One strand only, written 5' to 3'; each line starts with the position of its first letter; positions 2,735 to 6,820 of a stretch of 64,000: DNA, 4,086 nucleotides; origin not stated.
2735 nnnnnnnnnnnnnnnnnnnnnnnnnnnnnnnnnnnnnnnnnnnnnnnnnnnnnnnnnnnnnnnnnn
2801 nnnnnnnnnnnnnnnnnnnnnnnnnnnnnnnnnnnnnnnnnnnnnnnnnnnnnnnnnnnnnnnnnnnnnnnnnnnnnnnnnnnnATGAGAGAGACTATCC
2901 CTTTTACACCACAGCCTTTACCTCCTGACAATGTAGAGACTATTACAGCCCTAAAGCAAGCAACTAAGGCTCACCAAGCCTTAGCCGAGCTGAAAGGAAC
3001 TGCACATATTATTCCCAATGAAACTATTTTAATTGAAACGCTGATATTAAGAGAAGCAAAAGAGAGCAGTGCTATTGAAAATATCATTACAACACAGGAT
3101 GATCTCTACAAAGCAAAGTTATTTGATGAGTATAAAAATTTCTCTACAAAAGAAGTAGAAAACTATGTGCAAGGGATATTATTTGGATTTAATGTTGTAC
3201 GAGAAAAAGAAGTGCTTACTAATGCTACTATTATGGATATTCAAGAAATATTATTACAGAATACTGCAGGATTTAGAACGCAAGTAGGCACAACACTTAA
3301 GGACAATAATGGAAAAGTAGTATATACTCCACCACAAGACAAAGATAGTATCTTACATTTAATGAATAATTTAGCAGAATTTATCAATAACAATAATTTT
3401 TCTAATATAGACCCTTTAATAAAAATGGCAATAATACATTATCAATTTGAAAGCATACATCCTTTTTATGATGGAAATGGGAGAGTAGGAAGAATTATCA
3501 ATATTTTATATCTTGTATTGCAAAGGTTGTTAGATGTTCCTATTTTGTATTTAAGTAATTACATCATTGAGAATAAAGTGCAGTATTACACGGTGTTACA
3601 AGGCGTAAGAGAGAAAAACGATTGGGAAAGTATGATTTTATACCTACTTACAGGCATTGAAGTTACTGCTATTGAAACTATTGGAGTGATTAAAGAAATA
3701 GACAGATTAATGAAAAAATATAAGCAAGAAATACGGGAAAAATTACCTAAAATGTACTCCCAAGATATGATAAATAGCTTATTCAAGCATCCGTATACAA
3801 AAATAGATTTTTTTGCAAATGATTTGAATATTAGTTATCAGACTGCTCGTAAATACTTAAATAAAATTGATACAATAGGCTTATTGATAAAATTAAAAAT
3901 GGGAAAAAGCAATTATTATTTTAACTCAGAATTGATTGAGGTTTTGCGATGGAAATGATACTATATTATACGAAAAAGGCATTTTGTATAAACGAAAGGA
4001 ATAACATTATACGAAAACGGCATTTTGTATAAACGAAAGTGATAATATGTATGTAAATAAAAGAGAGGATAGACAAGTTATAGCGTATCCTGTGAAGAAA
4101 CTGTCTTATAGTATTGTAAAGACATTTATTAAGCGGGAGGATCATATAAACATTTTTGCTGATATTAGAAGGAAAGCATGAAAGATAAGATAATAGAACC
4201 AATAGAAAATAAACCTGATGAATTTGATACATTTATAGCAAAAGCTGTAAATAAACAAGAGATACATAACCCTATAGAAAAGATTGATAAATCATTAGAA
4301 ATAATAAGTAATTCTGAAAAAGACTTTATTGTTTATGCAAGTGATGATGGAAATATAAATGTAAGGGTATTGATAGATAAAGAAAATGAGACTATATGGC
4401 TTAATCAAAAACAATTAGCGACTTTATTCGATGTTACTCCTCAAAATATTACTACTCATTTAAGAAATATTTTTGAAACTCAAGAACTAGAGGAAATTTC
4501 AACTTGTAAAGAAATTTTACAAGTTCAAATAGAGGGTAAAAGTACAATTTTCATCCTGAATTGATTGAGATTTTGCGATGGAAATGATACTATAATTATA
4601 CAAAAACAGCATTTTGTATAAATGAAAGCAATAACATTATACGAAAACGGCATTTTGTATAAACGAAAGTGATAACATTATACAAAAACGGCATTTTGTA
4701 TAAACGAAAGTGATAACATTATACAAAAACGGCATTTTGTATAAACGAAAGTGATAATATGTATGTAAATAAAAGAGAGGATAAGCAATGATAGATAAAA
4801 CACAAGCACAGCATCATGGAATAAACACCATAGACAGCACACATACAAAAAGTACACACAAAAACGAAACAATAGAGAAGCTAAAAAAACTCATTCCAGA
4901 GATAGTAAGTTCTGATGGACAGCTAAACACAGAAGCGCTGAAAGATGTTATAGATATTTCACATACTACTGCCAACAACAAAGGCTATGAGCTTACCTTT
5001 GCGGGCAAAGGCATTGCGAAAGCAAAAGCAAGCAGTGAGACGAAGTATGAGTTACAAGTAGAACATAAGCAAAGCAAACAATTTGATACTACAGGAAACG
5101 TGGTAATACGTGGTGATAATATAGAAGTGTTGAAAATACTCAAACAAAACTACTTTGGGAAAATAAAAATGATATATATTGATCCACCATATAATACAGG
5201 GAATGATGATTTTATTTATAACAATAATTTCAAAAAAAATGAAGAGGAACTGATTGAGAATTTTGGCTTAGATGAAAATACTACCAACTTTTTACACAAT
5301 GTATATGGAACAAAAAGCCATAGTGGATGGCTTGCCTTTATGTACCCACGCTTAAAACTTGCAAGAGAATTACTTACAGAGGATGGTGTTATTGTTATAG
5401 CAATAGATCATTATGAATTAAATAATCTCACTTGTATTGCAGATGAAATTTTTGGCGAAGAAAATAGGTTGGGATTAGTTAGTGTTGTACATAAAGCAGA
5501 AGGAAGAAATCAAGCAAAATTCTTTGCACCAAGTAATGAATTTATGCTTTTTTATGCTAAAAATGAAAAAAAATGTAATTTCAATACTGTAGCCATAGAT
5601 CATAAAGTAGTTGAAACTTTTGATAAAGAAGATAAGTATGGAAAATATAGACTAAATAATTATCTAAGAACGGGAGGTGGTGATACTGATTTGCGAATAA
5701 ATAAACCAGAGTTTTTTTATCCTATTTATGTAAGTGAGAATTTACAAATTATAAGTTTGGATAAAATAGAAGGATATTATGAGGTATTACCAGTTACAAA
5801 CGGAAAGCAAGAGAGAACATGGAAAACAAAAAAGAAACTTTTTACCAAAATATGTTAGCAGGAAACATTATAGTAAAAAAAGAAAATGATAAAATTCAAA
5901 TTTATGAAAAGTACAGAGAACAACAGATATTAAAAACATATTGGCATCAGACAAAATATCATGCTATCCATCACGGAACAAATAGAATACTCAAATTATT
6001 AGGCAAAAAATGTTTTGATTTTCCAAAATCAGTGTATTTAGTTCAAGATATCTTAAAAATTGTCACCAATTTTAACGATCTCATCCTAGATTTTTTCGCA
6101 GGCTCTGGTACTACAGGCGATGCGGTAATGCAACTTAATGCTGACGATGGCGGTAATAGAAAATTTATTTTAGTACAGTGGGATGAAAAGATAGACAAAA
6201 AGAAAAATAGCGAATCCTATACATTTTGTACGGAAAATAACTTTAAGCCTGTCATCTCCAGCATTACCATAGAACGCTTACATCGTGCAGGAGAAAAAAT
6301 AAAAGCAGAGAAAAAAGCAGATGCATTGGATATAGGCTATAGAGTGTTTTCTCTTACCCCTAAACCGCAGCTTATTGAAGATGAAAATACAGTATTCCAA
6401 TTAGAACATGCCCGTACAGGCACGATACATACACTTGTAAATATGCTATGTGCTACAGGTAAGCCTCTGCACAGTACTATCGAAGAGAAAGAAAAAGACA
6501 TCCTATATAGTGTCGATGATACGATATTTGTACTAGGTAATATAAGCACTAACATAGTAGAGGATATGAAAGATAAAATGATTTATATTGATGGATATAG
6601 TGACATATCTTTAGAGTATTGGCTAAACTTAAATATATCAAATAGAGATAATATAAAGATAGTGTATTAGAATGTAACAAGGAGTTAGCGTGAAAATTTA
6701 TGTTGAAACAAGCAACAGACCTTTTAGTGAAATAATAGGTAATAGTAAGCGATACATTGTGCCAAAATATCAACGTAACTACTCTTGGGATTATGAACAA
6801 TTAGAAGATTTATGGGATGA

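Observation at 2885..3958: Catalytically intact, auto-inhibited Fic gene overlapping the res stop codon by 4 nt, inside a Type III R-M operon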

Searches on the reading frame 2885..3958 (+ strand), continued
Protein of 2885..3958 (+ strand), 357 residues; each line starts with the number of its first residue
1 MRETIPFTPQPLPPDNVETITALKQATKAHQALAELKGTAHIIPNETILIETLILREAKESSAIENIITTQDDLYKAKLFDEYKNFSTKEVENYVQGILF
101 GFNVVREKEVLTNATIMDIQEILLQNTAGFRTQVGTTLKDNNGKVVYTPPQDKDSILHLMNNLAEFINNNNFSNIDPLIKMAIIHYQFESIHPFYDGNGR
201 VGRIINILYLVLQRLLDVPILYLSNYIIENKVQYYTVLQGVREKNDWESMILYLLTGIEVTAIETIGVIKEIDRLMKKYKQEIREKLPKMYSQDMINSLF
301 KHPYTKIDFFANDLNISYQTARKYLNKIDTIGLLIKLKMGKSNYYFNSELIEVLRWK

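Call 91: search_solved_structures(query=window:2885-3955:+, max_evalue=1e-60, show_alignments=5)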
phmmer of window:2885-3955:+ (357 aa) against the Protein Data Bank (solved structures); distinct sequences matched with E-value up to 1e-60: 8.
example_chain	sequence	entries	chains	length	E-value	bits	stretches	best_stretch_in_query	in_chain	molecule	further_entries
9vjc_A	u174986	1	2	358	6.3e-79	268.7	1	6-354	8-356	Protein adenylyltransferase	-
9tch_A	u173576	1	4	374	1.1e-68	235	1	15-352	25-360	Protein adenylyltransferase SoFic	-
9tc4_A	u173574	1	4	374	5.3e-68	232.7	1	15-352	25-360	Protein adenylyltransferase SoFic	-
9tcl_B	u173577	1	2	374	1.2e-67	231.6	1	15-352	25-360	Protein adenylyltransferase SoFic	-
3eqx_A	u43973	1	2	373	1.7e-67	231.1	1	15-352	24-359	FIC DOMAIN CONTAINING TRANSCRIPTIONAL REGULATOR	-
3zcn_A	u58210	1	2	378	1.8e-67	231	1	15-352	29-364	ADENOSINE MONOPHOSPHATE-PROTEIN TRANSFERASE SOFIC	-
9tb0_A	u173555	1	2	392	3.1e-67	230.2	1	15-352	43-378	Protein adenylyltransferase SoFic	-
3zec_A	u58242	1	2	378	1.6e-66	227.8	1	15-352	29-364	ADENOSINE MONOPHOSPHATE-PROTEIN TRANSFERASE SOFIC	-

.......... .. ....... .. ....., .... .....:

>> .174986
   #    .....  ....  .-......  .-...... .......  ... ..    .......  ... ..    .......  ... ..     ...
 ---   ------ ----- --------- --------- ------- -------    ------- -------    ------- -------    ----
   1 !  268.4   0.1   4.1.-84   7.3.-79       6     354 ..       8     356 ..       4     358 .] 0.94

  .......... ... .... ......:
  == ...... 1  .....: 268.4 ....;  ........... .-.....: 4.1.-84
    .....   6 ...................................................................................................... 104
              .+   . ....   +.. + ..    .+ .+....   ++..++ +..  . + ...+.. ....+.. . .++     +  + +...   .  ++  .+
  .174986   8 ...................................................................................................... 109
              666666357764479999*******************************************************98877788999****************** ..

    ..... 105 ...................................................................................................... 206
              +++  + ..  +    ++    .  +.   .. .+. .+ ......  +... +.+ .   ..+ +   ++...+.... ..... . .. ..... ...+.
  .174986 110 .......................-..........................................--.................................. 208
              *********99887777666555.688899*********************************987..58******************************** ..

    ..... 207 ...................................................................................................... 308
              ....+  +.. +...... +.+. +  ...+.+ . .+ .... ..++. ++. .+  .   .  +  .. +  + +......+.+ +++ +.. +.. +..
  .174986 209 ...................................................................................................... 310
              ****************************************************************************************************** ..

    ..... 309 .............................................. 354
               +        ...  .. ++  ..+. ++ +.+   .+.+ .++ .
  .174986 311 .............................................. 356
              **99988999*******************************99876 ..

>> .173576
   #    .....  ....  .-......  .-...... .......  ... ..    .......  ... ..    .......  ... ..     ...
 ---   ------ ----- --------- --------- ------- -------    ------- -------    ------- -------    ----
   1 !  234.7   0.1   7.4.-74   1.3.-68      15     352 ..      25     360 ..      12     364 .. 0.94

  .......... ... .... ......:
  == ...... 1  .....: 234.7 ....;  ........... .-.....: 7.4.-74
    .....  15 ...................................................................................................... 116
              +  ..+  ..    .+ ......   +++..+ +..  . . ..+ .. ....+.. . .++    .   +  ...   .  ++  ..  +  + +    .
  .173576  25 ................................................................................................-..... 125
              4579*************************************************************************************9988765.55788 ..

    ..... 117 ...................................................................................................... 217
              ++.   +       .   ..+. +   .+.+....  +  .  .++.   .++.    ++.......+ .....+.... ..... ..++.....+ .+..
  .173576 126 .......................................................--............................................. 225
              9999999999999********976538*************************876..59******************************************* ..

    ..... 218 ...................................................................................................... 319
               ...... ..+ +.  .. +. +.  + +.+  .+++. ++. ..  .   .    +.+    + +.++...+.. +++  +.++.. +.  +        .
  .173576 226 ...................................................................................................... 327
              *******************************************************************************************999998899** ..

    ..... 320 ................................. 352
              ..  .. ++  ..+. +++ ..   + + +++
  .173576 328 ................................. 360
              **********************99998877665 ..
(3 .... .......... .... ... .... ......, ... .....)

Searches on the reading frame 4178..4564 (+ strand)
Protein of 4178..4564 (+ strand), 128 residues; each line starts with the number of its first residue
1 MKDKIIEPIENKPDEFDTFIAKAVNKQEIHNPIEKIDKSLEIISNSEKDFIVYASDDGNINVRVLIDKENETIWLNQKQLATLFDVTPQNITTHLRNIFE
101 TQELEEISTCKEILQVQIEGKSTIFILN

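Call 3: search_protein_families(library=pfam, proteins=[window:4178-4564:+])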
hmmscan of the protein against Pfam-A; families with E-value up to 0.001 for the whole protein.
window:4178-4564:+ (128 aa): 0 families

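Call 4: search_protein_families(library=ncbifam, proteins=[window:4178-4564:+])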
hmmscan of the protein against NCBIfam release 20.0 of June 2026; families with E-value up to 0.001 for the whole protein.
window:4178-4564:+ (128 aa): 1 family
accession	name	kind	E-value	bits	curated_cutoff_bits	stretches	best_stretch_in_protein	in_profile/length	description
NF001071.0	PRK00118.2-1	equivalog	0.00096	19.5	160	0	20-50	69-99/117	putative DNA-binding protein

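Call 12: search_protein_families(library=padloc, proteins=[window:4178-4564:+], max_evalue=0.001)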
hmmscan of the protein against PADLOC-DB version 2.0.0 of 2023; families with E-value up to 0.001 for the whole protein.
window:4178-4564:+ (128 aa): 37 families (the best 25 are shown)
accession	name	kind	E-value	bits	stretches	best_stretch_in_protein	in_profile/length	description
PDLC04861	PDC-S05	-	2.6e-27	92.6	1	47-123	4-78/83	-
PDLC04876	PDC-S05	-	2.7e-24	83.9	1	46-124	6-82/174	-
PDLC04872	PDC-S05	-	2.8e-24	83.6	1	46-124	3-79/152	-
PDLC04884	PDC-S05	-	4.7e-24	82.2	1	48-123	3-76/85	-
PDLC04854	PDC-S05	-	5.9e-23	79.6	1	48-123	4-77/212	-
PDLC04885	PDC-S05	-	3e-22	76.9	1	46-122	5-79/110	-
PDLC04852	PDC-S05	-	3.4e-22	76.8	1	44-122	7-83/346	-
PDLC04881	PDC-S05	-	4.5e-22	75.8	1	48-122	5-77/82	-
PDLC04870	PDC-S05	-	1.2e-21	75.1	1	43-122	4-81/214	-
PDLC04853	PDC-S05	-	1.4e-21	75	1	45-123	3-79/336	-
PDLC04851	PDC-S05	-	1.9e-21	74.5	1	43-123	5-83/342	-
PDLC04867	PDC-S05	-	2.8e-21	73.7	1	46-121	4-77/93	-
PDLC04847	PDC-S05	-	3.6e-21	73.5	1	44-121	6-81/104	-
PDLC04858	PDC-S05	-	5.9e-21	72.7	1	47-122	4-77/138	-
PDLC04964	PDC-S23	-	1.1e-20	72.1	1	47-123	3-77/331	-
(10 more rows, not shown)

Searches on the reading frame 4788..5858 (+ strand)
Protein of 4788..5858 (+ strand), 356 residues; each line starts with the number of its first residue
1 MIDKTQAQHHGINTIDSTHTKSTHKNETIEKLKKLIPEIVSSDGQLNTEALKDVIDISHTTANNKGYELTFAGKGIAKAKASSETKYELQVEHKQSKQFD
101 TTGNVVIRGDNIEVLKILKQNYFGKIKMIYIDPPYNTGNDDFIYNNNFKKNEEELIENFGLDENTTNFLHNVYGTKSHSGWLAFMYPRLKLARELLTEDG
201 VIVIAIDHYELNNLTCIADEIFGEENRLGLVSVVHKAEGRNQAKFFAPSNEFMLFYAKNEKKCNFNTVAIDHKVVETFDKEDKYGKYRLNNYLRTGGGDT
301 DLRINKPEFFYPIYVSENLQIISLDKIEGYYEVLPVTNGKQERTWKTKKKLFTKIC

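Call 3: search_protein_families(library=pfam, proteins=[window:4788-5858:+])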
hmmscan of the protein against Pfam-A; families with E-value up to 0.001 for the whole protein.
window:4788-5858:+ (356 aa): 1 family
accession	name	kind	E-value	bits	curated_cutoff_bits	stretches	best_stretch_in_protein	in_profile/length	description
PF01555.25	N6_N4_Mtase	-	2.5e-21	77.1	26.7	1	126-281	1-129/221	DNA methylase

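Call 4: search_protein_families(library=ncbifam, proteins=[window:4788-5858:+])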
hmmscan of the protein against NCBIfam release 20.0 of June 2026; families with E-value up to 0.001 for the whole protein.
window:4788-5858:+ (356 aa): 1 family
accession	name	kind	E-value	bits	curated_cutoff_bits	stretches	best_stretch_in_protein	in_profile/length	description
NF008572.0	PRK11524.1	equivalog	1.8e-05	24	292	1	95-149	6-57/294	adenine-specific DNA-methyltransferase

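Call 12: search_protein_families(library=padloc, proteins=[window:4788-5858:+], max_evalue=0.001)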
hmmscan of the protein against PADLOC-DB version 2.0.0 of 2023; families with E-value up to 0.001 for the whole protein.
window:4788-5858:+ (356 aa): 23 families
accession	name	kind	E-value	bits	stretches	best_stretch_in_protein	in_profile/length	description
PDLC03634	MTase_III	-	1.5e-83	279.8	1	23-327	11-296/621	Type III methyltransferase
PDLC03641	MTase_III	-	8.9e-67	224.1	1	21-354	11-334/657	Type III methyltransferase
PDLC03644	MTase_III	-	1.9e-47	160.2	1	90-349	25-260/542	Type III methyltransferase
PDLC03637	MTase_III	-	1.3e-45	154.1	1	23-268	45-273/513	Type III methyltransferase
PDLC03635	MTase_III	-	1.6e-36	124.3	2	177-282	264-377/708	Type III methyltransferase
PDLC03636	MTase_III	-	3e-35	120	2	176-286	91-201/575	Type III methyltransferase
PDLC03642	MTase_III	-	1.5e-33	114.3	1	49-296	27-254/528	Type III methyltransferase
PDLC03640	MTase_III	-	3.4e-30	103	1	97-258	37-198/654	Type III methyltransferase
PDLC03645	MTase_III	-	1.7e-27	93.9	1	99-318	135-327/709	Type III methyltransferase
PDLC03639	MTase_III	-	3.8e-26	89.6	1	101-313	85-268/639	Type III methyltransferase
PDLC03354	MTase_II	-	1.7e-24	84.7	1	61-290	19-241/425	Type II methyltransferase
PDLC03300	MTase_II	-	4.9e-19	66.5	1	102-272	10-176/302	Type II methyltransferase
PDLC03638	MTase_III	-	5.5e-19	66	2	165-280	417-524/816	Type III methyltransferase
PDLC03646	MTase_III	-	1.2e-17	61.1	2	35-151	404-519/1057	Type III methyltransferase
PDLC03633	MTase_III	-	2.9e-16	57.3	1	95-294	69-263/616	Type III methyltransferase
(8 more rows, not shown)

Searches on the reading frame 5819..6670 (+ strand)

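Call 3: search_protein_families(library=pfam, proteins=[window:5819-6670:+])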
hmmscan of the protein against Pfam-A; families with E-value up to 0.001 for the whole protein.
window:5819-6670:+ (283 aa): 1 family
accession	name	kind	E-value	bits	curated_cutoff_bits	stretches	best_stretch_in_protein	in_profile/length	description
PF01555.25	N6_N4_Mtase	-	5.1e-14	53.2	26.7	1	15-118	115-208/221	DNA methylase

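Call 4: search_protein_families(library=ncbifam, proteins=[window:5819-6670:+])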
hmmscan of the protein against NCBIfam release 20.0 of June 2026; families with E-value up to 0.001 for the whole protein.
window:5819-6670:+ (283 aa): 1 family
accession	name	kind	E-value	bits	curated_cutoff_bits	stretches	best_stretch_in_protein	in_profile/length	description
NF050803.1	DnaMtaseCcrMCaul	equivalog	3.8e-05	22.8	830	1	48-122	168-236/350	adenine-specific DNA-methyltransferase CcrM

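Call 12: search_protein_families(library=padloc, proteins=[window:5819-6670:+], max_evalue=0.001)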
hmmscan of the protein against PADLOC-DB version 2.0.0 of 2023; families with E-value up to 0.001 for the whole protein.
window:5819-6670:+ (283 aa): 26 families (the best 25 are shown)
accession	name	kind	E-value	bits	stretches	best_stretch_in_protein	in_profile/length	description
PDLC03634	MTase_III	-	1.2e-50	171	1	3-253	322-581/621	Type III methyltransferase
PDLC03641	MTase_III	-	5e-42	142.3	1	6-198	329-516/657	Type III methyltransferase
PDLC03637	MTase_III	-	5e-27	92.7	1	62-180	394-505/513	Type III methyltransferase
PDLC03644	MTase_III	-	3.2e-24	83.6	1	29-127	288-387/542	Type III methyltransferase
PDLC03642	MTase_III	-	2.5e-20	70.7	1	5-123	279-399/528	Type III methyltransferase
PDLC03640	MTase_III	-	8e-20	68.7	1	8-126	310-436/654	Type III methyltransferase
PDLC03639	MTase_III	-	1.2e-17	61.6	1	52-130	410-488/639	Type III methyltransferase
PDLC03645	MTase_III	-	1.8e-17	60.7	1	20-131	418-532/709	Type III methyltransferase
PDLC03646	MTase_III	-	3.5e-17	59.5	1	5-143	704-846/1057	Type III methyltransferase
PDLC03278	MTase_II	-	1.3e-16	59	1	2-156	230-373/390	Type II methyltransferase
PDLC03643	MTase_III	-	9.4e-12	42.8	1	55-156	199-306/465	Type III methyltransferase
PDLC03638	MTase_III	-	6.6e-10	35.9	1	16-106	575-656/816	Type III methyltransferase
PDLC03371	MTase_II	-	8.1e-09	33.4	1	66-123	191-242/260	Type II methyltransferase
PDLC03636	MTase_III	-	9.1e-09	32.6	1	22-105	299-382/575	Type III methyltransferase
PDLC03635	MTase_III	-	2.3e-08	31.2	1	11-107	452-552/708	Type III methyltransferase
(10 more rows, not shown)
